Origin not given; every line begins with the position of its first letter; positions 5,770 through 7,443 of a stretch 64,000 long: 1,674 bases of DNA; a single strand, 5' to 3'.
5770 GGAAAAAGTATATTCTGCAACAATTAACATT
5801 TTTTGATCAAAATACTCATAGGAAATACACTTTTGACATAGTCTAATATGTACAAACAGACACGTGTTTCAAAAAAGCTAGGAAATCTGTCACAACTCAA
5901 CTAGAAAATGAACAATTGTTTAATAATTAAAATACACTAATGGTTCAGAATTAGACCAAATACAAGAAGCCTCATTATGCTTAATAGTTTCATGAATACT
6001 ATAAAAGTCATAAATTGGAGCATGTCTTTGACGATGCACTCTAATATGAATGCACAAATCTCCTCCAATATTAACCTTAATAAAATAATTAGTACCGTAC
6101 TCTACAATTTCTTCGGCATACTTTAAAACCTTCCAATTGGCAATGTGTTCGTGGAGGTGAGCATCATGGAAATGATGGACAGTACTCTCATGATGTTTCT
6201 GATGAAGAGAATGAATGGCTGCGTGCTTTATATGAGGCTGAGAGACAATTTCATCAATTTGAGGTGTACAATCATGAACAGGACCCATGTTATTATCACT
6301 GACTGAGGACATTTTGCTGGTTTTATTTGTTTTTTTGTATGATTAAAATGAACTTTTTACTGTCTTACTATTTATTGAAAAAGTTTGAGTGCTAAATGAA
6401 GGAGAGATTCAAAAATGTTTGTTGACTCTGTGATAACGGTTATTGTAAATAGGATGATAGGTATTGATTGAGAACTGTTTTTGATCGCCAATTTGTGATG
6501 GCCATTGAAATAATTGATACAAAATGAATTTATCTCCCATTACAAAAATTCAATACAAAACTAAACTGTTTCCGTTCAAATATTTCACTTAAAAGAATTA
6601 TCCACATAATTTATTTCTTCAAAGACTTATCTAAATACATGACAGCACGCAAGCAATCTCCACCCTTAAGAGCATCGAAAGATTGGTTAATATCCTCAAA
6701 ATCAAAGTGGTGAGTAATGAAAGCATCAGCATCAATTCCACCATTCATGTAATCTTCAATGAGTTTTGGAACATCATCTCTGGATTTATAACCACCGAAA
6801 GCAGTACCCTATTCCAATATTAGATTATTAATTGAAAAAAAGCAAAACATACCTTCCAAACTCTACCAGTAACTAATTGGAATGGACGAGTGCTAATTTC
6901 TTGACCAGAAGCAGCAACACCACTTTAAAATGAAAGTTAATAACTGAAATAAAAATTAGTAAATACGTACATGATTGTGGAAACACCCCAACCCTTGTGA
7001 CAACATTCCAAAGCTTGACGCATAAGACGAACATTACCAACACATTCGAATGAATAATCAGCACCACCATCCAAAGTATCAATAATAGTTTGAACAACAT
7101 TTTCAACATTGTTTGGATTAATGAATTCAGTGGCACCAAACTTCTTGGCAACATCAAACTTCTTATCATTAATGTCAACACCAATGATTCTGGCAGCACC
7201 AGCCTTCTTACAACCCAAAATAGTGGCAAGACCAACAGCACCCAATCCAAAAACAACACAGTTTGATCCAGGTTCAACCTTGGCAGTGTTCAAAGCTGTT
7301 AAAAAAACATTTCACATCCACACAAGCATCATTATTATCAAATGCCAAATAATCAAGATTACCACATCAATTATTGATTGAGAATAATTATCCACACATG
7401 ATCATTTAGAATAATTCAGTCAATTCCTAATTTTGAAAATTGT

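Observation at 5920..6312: His-rich stefin with a mutated QxVxG protease-binding loop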

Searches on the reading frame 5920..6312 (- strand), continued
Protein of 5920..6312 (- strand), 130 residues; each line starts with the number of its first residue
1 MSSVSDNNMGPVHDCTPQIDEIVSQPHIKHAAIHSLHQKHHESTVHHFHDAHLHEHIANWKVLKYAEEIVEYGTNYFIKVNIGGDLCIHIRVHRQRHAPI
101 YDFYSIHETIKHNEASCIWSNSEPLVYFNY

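Call 30: list_cluster_members(proteins=[P0012, P0013, P0014, P0015, P0016, P0033, P0029, P0021, P0077, P0083])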
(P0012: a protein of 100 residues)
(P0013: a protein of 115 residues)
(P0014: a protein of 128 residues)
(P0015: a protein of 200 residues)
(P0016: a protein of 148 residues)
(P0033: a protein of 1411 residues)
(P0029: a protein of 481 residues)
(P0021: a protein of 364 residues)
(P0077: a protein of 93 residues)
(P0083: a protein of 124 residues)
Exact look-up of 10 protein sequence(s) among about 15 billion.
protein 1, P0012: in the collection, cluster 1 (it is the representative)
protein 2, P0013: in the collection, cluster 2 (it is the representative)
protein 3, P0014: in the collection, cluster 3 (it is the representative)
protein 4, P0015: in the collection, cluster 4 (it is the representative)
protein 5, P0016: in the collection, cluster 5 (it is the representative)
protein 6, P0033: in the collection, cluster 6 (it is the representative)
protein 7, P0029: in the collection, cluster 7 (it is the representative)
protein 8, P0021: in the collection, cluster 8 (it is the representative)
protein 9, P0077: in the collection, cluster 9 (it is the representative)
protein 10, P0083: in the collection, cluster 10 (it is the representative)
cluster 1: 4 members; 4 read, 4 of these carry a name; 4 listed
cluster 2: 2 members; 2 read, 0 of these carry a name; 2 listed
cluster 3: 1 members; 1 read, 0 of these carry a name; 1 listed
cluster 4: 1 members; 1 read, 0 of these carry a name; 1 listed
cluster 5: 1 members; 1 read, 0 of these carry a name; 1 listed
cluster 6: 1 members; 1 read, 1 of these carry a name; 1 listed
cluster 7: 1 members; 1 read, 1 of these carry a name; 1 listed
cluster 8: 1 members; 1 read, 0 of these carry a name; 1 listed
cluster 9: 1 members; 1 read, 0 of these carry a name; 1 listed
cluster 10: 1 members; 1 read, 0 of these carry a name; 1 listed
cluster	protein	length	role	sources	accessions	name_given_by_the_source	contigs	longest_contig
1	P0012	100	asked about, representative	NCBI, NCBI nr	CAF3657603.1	unnamed protein product [Rotaria socialis]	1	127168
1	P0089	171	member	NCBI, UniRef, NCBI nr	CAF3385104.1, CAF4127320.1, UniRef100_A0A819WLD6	unnamed protein product [Rotaria socialis] | Uncharacterized protein n=1 Tax=Rotaria socialis TaxID=392032 RepID=A0A819WLD6_9BILA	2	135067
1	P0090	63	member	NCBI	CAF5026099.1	unnamed protein product, partial [Rotaria socialis]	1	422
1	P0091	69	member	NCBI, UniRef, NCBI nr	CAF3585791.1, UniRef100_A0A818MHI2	unnamed protein product [Rotaria socialis] | Uncharacterized protein n=1 Tax=Rotaria socialis TaxID=392032 RepID=A0A818MHI2_9BILA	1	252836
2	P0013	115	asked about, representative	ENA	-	-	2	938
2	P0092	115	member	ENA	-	-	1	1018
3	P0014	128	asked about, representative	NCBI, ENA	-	-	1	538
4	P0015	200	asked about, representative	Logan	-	-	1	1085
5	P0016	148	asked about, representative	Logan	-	-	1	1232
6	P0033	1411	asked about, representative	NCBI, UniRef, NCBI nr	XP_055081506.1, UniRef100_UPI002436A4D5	uncharacterized protein LOC117378954 isoform X15 [Periophthalmus magnuspinnatus] | uncharacterized protein LOC117378954 isoform X15 n=1 Tax=Periophthalmus magnuspinnatus ...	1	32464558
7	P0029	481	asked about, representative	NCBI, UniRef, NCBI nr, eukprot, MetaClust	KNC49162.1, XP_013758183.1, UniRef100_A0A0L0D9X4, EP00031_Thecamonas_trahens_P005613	cystatin-A2 [Thecamonas trahens ATCC 50062] | Cystatin-A2 n=1 Tax=Thecamonas trahens ATCC 50062 TaxID=461836 RepID=A0A0L0D9X4_THETB | XP_013758183.1 cystatin-A2 [Thecamonas trahens ATCC 50062]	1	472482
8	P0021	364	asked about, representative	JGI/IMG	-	-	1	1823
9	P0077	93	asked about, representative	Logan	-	-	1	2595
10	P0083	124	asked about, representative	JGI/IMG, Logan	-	-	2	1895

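Call 31: find_encoding_contigs(protein=P0002, flank=6000, max_places=3)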
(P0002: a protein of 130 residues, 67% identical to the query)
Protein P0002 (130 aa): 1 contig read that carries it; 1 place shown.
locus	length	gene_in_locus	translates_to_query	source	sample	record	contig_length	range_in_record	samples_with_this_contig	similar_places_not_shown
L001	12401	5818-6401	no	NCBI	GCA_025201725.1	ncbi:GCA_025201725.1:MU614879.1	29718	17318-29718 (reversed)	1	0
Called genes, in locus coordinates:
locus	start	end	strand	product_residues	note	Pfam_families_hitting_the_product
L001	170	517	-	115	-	PF25904:Tmrp11_N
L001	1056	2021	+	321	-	PF00106:adh_short, PF08659:KR, PF13561:adh_short_C2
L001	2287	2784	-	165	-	PF10303:DUF2408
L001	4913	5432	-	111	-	-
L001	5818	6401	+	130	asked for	-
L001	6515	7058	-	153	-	PF01124:MAPEG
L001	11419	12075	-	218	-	-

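Call 32: find_encoding_contigs(protein=P0004, flank=6000, max_places=3)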
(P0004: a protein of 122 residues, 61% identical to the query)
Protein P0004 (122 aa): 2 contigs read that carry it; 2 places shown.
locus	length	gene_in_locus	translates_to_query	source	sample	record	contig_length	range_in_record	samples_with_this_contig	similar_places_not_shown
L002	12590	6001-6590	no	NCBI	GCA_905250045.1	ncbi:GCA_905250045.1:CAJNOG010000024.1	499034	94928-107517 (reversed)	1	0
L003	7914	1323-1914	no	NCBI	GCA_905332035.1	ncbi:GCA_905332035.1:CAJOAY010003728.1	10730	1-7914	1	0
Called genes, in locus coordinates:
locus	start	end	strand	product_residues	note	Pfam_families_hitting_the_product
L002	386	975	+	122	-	-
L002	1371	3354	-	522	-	PF06739:SBBP (faint), PF25021:TEN_NHL (faint), PF01436:NHL (weak)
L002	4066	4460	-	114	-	-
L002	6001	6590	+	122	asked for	-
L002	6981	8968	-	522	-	PF25021:TEN_NHL (faint), PF01436:NHL (weak)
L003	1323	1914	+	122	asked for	-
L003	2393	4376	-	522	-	PF25021:TEN_NHL (faint), PF01436:NHL (weak)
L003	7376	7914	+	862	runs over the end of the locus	PF12796:Ank_2, PF13606:Ank_3 (faint), PF13637:Ank_4 (faint), PF12796:Ank_2 (weak), PF00023:Ank (weak), PF13857:Ank_5 (weak)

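Call 41: fold_search(model_id=the predicted structure, library=pdb)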
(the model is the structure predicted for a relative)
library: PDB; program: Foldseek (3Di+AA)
matches with E <= 10: 113; with E <= 0.001: 1
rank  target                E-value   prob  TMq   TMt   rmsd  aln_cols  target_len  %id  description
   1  1stf_I                9.5e-04  1.00  0.57  0.74   3.3       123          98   20  THE REFINED 2.4 ANGSTROMS X-RAY CRYSTAL STRUCTURE OF RECOMBINANT HUMAN STEFIN B IN COMPLEX WITH THE CYSTEINE PROTEINAS (released 1994-01-31)
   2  4n6v_0                1.2e-03  1.00  0.54  0.75   4.6       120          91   18  Partial rotational order disorder structure of human stefin B (released 2014-04-09)
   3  5zc1_D                3.7e-03  1.00  0.53  0.68   4.4       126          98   21  X-ray diffraction analysis of the CsStefin-1 (released 2018-12-26)
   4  1dvc                  4.7e-03  1.00  0.48  0.61   5.4       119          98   19  SOLUTION NMR STRUCTURE OF HUMAN STEFIN A AT PH 5.5 AND 308K, NMR, MINIMIZED AVERAGE STRUCTURE (released 1996-08-01)
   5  6qb2                  1.1e-02  1.00  0.42  0.57   6.6       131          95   17  Crystal structure of the cystatin-based engineered protein scaffold SQT-1C (released 2019-07-03)
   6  5zc1_C                2.0e-02  1.00  0.56  0.71   4.4       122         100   20  X-ray diffraction analysis of the CsStefin-1 (released 2018-12-26)
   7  5zc1_A                2.2e-02  1.00  0.58  0.72   3.7       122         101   23  X-ray diffraction analysis of the CsStefin-1 (released 2018-12-26)
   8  1gd4                  4.5e-02  0.98  0.38  0.49   7.0       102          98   20  SOLUTION STRUCTURE OF P25S CYSTATIN A (released 2001-09-08)
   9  4qan_B                1.3e-01  0.60  0.33  0.14   8.6       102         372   13  Crystal structure of a cystatin-like protein (RUMGNA_02398) from Ruminococcus gnavus ATCC 29149 at 2.10 A resolution (released 2014-07-23)
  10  7uai_H                3.3e-01  0.51  0.32  0.17   6.4       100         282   14  Meprin alpha helix in complex with fetuin-B (released 2022-11-02)
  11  6l44_A                3.9e-01  0.77  0.40  0.54   5.9       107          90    6  Monomeric structure of monellin loop1 mutant with QVPAG motif (released 2021-04-21)
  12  1yqf_C                1.0e+00  0.06  0.19  0.14  17.2       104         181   10  Hypothetical protein from leishmania major unknown function sequence homologue to human p32 protein (released 2005-02-22)
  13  4hz9_C                1.2e+00  0.14  0.31  0.33   8.5       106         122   10  Crystal structure of the type VI native effector-immunity complex Tae3-Tai3 from Ralstonia pickettii (released 2013-08-21)
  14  7te3                  1.3e+00  0.08  0.21  0.17  11.3        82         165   16  Crystal Structure of a Double Loop Deletion Mutant in gC1qR/C1qBP/HABP-1 (released 2022-06-01)
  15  7uai_A                1.4e+00  0.16  0.28  0.17   6.8        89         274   16  Meprin alpha helix in complex with fetuin-B (released 2022-11-02)
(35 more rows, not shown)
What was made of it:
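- On Stefins (type-1 cystatins, I25A): Foldseek TM 0.74 to stefin B (call 41).
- Foldseek top hit is stefin B 1stf_I, TM 0.74 (call 41).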

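Call 49: list_cluster_members(proteins=[P0001, P0002, P0004, P0003, P0005, P0006, P0007, P0008])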
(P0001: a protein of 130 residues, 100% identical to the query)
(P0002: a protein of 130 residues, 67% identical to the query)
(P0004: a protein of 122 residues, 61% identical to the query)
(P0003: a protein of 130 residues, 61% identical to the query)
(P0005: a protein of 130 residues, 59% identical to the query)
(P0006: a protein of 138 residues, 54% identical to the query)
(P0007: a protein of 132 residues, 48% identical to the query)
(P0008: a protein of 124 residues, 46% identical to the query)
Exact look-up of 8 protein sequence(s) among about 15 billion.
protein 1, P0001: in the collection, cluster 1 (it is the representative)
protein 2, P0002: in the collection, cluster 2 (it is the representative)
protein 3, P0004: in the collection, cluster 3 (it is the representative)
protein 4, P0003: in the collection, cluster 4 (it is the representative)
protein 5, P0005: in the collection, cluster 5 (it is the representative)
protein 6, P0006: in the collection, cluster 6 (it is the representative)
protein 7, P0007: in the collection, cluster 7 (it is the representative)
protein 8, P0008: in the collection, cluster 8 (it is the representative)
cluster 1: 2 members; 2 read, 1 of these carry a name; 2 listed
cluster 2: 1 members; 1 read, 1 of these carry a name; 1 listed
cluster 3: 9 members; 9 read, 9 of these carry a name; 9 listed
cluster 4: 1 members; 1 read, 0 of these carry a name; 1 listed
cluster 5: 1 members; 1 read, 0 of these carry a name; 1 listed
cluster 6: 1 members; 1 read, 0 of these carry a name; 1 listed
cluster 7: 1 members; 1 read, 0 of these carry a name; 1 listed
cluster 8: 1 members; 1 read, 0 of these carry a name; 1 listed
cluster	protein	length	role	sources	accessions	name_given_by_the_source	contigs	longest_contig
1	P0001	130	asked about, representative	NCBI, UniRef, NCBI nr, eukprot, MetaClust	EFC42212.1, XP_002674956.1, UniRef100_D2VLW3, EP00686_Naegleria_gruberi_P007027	hypothetical protein NAEGRDRAFT_80480 [Naegleria gruberi] | Cystatin domain-containing protein n=1 Tax=Naegleria gruberi TaxID=5762 RepID=D2VLW3_NAEGR | uncharacterized protein NAEGRDRAFT_80480 [Naegleria gruberi]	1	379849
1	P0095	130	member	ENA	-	-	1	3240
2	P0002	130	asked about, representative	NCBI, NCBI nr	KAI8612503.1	hypothetical protein BC830DRAFT_1136448 [Chytriomyces sp. MP71]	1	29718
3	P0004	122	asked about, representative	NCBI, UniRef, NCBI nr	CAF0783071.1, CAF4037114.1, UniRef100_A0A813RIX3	unnamed protein product [Adineta steineri] | Uncharacterized protein n=1 Tax=Adineta steineri TaxID=433720 RepID=A0A813RIX3_9BILA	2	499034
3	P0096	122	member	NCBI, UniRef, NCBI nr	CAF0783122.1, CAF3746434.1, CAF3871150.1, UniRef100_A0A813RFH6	unnamed protein product [Adineta steineri] | Uncharacterized protein n=1 Tax=Adineta steineri TaxID=433720 RepID=A0A813RFH6_9BILA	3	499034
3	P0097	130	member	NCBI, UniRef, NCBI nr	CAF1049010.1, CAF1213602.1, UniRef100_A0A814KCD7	unnamed protein product [Adineta steineri] | Uncharacterized protein n=1 Tax=Adineta steineri TaxID=433720 RepID=A0A814KCD7_9BILA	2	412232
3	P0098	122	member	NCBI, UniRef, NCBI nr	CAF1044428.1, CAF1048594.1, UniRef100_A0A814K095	unnamed protein product [Adineta steineri] | Uncharacterized protein n=1 Tax=Adineta steineri TaxID=433720 RepID=A0A814K095_9BILA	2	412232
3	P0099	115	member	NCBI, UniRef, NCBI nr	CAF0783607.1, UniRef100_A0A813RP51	unnamed protein product [Adineta steineri] | Uncharacterized protein n=1 Tax=Adineta steineri TaxID=433720 RepID=A0A813RP51_9BILA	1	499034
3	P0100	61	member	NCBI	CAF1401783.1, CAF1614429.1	unnamed protein product, partial [Adineta steineri]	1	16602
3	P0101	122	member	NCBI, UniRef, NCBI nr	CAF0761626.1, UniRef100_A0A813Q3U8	unnamed protein product [Adineta steineri] | Uncharacterized protein n=2 Tax=Adineta steineri TaxID=433720 RepID=A0A813Q3U8_9BILA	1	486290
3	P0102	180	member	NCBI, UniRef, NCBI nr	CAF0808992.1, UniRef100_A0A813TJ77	unnamed protein product [Adineta steineri] | Uncharacterized protein n=2 Tax=Adineta steineri TaxID=433720 RepID=A0A813TJ77_9BILA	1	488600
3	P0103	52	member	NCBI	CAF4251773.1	unnamed protein product, partial [Adineta steineri]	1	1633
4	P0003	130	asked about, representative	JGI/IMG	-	-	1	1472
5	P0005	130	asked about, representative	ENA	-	-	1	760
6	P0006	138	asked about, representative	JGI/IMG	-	-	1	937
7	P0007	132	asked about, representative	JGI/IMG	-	-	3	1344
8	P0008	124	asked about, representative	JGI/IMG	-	-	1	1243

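Call 50: predict_structure(alignment_id=A5)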
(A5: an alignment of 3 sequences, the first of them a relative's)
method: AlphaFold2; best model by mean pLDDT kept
length: 248 residues; sequences in the alignment: 3
mean_pLDDT: 35.3   pTM: 0.27
mean pLDDT of the five models: 35.3, 35.3, 34.7, 31.2, 28.8
residues with pLDDT >= 90: 0; 70-90: 17; 50-70: 22; < 50: 209
segments of 3 or more residues with pLDDT < 50: 1-143, 185-248
pLDDT, mean of each block of 10 residues (from residue 1): 25 27 27 27 29 24 28 29 34 29 26 27 26 26 53 70 74 61 50 39 35 36 32 25 22
secondary structure, 60 per line:
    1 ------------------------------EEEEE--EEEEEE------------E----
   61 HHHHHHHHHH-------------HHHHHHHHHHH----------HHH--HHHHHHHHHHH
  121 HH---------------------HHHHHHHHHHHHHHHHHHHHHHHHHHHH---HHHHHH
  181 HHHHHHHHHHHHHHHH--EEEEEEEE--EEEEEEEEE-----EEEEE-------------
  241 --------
elements in order: E31-35 E38-43 H61-70 H84-94 H110-122 H144-171 H175-196 E199-206 E209-217 E223-227

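Call 58: find_related_loci(query=A2, collection=genome_contigs, flank=6000)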
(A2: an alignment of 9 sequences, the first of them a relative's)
Query A2 (130 aa) in genome_contigs; peptide patterns used: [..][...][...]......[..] (x = any residue, [..] = any of these).
26 stretches matched a pattern, but none encodes a relative of the query by tblastn (E <= 1e-3).
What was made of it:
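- Tried and rejected: This rests on a single degenerate pattern, so it is a weak negative (call 58).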

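Call 65: find_homologous_proteins(query=A6, max_evalue=0.001)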
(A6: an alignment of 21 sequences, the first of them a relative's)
Query A6 (21 sequences) (130 aa, profile of the alignment): 44 proteins with E <= 0.001 among 515 candidates.
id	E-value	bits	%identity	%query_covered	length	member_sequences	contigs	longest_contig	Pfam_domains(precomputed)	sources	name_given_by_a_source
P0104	2.0e-48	181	42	99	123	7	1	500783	-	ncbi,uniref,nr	ncbi:hypothetical protein K450DRAFT_226389 [Umbelopsis ramanniana AG]|uniref:Uncharacterized protein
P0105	1.9e-46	175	38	99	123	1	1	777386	-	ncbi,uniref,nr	ncbi:hypothetical protein DM01DRAFT_1304250 [Hesseltinella vesiculosa]|uniref:Uncharacterized protei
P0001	4.8e-41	158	100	100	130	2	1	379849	-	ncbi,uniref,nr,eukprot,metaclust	ncbi:hypothetical protein NAEGRDRAFT_80480 [Naegleria gruberi]|uniref:Cystatin domain-containing pro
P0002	1.9e-39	152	67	99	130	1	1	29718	-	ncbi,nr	ncbi:hypothetical protein BC830DRAFT_1136448 [Chytriomyces sp. MP71]|nr:hypothetical protein BC830DR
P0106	6.4e-39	151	69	99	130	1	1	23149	-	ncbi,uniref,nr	ncbi:hypothetical protein HK100_005619 [Physocladia obscura]|uniref:Uncharacterized protein n=1 Tax=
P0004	2.4e-38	149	61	94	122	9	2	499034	-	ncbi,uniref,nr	ncbi:unnamed protein product [Adineta steineri]|uniref:Uncharacterized protein n=1 Tax=Adineta stein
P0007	7.8e-38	147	48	99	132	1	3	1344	-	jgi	-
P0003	2.2e-37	146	61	99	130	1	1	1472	-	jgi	-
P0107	5.0e-37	145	64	99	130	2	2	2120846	-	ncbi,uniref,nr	ncbi:unnamed protein product (mitochondrion) [Plasmodiophora brassicae]|uniref:Cystatin domain-conta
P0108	6.2e-37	144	58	99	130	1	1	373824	-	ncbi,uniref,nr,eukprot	ncbi:hypothetical protein CEUSTIGMA_g8469.t1 [Chlamydomonas eustigma]|uniref:Cystatin domain-contain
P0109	1.0e-36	144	63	99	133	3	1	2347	-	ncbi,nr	ncbi:hypothetical protein HDU99_002696 [Rhizoclosmatium hyalinum]|nr:hypothetical protein HDU99_0026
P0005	2.5e-36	142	59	99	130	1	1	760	-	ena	-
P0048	2.9e-36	142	25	79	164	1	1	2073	-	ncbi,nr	ncbi:hypothetical protein FRC03_006998 [Tulasnella sp. 419]|nr:hypothetical protein FRC03_006998 [Tu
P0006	2.5e-34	136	54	100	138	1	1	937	-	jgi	-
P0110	2.1e-33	133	29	98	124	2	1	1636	-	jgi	jgi:hypothetical protein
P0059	1.7e-32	130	29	62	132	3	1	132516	-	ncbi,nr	ncbi:hypothetical protein BASA62_007027 [Batrachochytrium salamandrivorans]|nr:hypothetical protein 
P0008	2.9e-29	119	46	93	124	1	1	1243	-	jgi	-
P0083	1.4e-25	108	34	45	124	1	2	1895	-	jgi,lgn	-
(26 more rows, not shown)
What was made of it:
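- The gene has a very patchy taxonomic distribution (call 65).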

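Call 70: search_protein_families(library=pfam, alignment_id=A6, max_evalue=1)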
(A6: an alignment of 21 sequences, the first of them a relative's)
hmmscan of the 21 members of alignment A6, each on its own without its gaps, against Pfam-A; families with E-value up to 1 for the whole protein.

A. member 1, P0001 (130 aa): 3 families
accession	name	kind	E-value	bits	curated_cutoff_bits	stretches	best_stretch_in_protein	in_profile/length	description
PF00031.27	Cystatin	-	0.048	14.4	22.2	1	60-92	36-68/92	Cystatin domain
PF15617.12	C-C_Bond_Lyase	-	0.088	12.4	28.4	1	62-111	151-201/320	C-C_Bond_Lyase of the TIM-Barrel fold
PF25721.1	T4_Y03C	-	0.13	13.1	27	1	40-89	6-55/85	Phage T4 Y03C protein family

B. families by the number of members that match (of 21 scanned): 11 families
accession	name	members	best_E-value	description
PF00031.27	Cystatin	2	0.037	Cystatin domain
PF25106.1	VWA_4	1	0.018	von Willebrand factor A domain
PF19334.4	DUF5920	1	0.044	Domain of unknown function (DUF5920)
PF19215.5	CoV_NSP15_C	1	0.053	Coronavirus replicase NSP15, uridylate-specific endoribonuclease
PF18210.6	Knl1_RWD_C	1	0.054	Knl1 RWD C-terminal domain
PF22971.2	Ig_VEGFR-1-like_5th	1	0.087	VEGFR-1-like, immunoglobulin-like domain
PF15617.12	C-C_Bond_Lyase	1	0.088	C-C_Bond_Lyase of the TIM-Barrel fold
PF18540.6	DUF5626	1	0.12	Domain of unknown function (DUF5626)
PF25721.1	T4_Y03C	1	0.13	Phage T4 Y03C protein family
PF10236.15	DAP3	1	0.15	Mitochondrial ribosomal death-associated protein 3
PF09504.16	RE_Bsp6I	1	0.2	Bsp6I restriction endonuclease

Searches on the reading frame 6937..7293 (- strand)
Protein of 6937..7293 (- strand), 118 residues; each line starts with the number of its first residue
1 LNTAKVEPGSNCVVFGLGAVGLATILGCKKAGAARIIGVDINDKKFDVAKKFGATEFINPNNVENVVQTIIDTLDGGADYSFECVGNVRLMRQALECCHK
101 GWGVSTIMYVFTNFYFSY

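Call 61: search_protein_families(library=pfam, proteins=[window:6937-7293:-], max_evalue=0.001)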
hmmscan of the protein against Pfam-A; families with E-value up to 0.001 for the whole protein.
window:6937-7293:- (118 aa): 2 families
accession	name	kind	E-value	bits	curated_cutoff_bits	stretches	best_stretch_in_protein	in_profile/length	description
PF00107.32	ADH_zinc_N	-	1.1e-22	80.8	31.8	1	19-104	1-84/129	Zinc-binding dehydrogenase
PF03721.20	UDPG_MGDP_dh_N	-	4.9e-05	23.4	27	1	11-68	2-56/187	UDP-glucose/GDP-mannose dehydrogenase family, NAD binding domain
